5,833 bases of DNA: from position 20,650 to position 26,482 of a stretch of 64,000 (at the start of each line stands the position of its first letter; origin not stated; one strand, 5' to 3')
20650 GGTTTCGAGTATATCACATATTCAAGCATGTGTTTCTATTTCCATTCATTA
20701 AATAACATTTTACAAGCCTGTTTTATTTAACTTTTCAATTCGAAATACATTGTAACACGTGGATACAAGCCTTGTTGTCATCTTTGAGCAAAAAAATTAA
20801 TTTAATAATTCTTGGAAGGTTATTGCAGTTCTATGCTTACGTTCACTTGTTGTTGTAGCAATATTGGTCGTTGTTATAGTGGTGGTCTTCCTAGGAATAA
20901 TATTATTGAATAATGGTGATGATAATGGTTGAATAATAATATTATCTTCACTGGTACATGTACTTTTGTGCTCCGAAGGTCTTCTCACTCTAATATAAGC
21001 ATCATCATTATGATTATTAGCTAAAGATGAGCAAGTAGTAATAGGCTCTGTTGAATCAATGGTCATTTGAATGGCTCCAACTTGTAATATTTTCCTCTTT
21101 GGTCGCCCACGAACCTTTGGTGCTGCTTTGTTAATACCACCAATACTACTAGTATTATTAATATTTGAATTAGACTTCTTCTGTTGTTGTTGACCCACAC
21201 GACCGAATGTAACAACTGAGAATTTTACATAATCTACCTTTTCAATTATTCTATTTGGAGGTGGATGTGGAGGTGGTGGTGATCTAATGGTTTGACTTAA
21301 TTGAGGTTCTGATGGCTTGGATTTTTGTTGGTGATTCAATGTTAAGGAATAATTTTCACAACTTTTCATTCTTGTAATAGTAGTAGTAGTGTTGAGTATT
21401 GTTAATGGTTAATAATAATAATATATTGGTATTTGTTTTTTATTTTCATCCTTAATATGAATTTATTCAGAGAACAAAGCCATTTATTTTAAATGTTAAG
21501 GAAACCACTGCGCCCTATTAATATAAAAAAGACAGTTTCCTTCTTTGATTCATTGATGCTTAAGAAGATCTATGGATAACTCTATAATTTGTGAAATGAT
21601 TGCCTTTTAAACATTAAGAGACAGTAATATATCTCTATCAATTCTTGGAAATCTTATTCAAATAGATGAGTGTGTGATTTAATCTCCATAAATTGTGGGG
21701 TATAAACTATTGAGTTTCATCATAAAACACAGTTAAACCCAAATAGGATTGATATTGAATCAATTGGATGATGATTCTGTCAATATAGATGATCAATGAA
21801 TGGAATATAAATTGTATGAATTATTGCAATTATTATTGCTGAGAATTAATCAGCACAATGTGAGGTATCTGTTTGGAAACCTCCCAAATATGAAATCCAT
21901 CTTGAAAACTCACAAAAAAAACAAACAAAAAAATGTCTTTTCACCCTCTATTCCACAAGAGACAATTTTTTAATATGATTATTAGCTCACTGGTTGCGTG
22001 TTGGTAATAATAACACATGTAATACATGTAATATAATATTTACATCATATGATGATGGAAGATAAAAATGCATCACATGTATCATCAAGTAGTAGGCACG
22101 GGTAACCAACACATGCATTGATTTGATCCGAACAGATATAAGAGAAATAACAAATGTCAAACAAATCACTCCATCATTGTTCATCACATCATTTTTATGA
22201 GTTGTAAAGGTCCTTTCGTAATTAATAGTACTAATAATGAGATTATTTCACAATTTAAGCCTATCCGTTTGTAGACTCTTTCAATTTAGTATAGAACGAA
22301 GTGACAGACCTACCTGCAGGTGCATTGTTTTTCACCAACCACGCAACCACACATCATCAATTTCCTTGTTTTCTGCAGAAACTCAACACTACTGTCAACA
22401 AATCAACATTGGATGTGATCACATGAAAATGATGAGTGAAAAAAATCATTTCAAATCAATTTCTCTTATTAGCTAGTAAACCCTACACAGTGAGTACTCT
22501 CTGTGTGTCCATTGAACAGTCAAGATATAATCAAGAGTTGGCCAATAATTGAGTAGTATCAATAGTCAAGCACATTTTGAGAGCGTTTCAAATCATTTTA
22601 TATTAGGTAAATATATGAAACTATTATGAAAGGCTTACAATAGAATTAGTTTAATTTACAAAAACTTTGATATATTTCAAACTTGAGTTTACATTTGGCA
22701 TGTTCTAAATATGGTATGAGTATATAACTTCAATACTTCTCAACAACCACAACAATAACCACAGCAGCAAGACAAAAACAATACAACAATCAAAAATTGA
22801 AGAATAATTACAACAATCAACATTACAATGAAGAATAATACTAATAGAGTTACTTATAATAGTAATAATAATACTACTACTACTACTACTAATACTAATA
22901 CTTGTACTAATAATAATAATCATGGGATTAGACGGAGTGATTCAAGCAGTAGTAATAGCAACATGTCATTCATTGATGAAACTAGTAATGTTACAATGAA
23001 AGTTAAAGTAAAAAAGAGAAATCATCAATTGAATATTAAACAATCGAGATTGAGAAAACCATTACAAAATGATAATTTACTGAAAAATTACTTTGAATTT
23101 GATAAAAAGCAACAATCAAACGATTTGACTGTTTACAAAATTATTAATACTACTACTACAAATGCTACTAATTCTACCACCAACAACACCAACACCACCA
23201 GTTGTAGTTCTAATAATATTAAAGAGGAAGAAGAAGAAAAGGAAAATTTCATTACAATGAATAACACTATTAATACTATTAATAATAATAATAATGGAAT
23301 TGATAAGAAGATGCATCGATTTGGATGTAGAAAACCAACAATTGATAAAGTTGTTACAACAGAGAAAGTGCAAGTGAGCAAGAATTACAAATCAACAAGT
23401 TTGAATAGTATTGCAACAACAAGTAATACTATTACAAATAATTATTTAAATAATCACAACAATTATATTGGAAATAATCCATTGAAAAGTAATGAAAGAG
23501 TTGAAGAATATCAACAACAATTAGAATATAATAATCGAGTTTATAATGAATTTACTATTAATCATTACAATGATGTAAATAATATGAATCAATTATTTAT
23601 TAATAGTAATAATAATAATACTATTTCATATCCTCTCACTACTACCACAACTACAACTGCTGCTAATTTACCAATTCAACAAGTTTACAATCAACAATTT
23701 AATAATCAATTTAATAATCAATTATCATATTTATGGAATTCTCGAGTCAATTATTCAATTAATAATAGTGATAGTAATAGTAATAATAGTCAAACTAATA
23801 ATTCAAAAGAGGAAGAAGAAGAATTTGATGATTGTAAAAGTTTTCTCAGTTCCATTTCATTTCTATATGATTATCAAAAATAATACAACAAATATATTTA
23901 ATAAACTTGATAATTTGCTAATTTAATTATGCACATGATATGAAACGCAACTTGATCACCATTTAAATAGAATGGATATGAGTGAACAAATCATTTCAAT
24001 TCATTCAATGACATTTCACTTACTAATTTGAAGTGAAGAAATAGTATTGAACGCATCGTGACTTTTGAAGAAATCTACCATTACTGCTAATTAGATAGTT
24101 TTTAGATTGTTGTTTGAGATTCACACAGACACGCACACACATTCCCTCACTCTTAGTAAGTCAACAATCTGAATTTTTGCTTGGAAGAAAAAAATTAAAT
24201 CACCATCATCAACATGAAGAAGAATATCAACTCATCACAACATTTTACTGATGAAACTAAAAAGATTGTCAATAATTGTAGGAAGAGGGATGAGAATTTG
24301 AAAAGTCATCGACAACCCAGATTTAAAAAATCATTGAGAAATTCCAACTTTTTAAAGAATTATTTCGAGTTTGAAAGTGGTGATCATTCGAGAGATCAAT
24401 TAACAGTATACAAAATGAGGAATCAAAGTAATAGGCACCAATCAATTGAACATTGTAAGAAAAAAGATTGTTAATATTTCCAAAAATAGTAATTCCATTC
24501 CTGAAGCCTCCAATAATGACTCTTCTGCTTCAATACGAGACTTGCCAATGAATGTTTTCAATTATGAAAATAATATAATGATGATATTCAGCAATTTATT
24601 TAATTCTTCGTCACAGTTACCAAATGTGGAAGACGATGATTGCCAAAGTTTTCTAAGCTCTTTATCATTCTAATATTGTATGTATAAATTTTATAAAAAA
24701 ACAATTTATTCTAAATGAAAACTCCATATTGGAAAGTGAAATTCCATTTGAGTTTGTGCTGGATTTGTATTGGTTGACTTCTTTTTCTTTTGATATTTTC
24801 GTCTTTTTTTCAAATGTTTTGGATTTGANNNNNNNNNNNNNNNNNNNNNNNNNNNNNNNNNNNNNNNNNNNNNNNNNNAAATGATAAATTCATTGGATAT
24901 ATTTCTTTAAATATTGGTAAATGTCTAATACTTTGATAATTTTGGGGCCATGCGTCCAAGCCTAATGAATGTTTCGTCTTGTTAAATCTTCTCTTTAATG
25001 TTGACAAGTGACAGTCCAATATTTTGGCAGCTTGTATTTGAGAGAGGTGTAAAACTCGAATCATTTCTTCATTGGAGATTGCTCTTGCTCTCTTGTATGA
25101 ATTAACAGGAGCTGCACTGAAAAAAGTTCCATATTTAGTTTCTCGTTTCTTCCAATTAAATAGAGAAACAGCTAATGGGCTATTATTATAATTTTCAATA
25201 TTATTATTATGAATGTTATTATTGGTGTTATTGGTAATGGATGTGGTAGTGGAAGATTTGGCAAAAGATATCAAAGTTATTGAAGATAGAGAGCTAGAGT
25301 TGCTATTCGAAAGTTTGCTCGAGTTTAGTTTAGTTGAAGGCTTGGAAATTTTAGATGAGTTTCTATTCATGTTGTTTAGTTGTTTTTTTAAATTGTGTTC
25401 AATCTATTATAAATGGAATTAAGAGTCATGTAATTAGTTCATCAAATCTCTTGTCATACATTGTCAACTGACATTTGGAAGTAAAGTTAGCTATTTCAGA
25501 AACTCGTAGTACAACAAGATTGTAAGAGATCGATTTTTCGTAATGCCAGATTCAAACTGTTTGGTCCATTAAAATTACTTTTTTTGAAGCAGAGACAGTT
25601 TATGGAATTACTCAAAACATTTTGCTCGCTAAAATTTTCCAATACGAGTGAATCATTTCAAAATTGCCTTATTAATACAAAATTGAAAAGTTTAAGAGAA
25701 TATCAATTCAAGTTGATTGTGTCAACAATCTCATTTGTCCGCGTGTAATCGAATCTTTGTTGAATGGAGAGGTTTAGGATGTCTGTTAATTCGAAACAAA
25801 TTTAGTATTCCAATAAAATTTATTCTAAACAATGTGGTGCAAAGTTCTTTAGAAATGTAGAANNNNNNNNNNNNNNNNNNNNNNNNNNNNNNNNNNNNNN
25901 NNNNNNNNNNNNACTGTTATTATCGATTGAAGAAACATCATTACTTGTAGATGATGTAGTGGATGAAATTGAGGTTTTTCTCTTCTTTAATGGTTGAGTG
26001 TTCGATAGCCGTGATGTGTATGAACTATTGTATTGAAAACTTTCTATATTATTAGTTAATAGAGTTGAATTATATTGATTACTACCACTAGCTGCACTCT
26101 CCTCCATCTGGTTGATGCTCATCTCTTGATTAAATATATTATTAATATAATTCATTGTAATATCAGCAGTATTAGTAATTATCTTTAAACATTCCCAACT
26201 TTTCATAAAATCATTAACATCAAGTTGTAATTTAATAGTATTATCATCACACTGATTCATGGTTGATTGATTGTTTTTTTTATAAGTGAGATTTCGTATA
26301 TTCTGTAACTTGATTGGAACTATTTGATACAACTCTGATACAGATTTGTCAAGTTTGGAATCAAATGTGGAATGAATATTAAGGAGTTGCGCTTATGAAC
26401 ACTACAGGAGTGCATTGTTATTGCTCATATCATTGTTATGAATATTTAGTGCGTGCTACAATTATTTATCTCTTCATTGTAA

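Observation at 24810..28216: Pair of small RWP-RK-like proteins bracketing Fam2/Fam3 copies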

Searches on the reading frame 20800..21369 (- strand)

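Call 77: search_protein_families(library=pfam, proteins=[P0162], max_evalue=0.01)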
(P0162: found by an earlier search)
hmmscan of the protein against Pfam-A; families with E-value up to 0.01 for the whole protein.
P0162 (171 aa): 1 family
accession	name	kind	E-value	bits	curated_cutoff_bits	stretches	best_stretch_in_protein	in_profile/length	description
PF02042.20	RWP-RK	-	0.0036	17.6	29.3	1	98-143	2-43/49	RWP-RK domain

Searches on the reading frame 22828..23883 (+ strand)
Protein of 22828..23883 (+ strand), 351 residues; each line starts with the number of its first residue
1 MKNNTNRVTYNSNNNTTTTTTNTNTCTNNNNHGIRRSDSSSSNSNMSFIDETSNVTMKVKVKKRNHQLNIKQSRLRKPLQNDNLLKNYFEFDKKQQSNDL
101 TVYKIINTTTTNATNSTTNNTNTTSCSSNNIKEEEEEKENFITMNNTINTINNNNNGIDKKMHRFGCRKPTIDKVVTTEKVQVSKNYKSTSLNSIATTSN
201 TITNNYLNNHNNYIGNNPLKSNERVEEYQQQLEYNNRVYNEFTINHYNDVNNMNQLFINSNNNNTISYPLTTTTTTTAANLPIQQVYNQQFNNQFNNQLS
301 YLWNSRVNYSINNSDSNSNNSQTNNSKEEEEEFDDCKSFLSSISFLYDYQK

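Call 4: search_protein_families(library=pfam, proteins=[window:22828-23883:+], max_evalue=10)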
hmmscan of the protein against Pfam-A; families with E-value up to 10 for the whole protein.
window:22828-23883:+ (351 aa): 1 family
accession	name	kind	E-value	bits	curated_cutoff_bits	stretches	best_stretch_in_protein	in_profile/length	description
PF21827.1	New_glue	-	1.7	8.9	31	2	108-138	42-71/94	New glue protein family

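Call 77: search_protein_families(library=pfam, proteins=[P0162], max_evalue=0.01)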
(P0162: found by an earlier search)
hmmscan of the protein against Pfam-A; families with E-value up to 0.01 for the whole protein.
P0162 (171 aa): 1 family
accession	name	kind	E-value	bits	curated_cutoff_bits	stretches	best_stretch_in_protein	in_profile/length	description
PF02042.20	RWP-RK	-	0.0036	17.6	29.3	1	98-143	2-43/49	RWP-RK domain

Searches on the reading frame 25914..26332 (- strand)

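Call 4: search_protein_families(library=pfam, proteins=[window:25914-26332:-], max_evalue=10)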
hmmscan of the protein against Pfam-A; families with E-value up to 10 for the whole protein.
window:25914-26332:- (139 aa): 2 families
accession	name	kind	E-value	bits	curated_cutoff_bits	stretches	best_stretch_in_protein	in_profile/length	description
PF00760.24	Cucumo_coat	-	0.0072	16.4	22.6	1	40-131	80-170/175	Cucumovirus coat protein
PF18363.6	PI_PP_I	-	0.99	10.1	28.5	1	17-67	11-58/94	Phosphoinositide phosphatase insertion domain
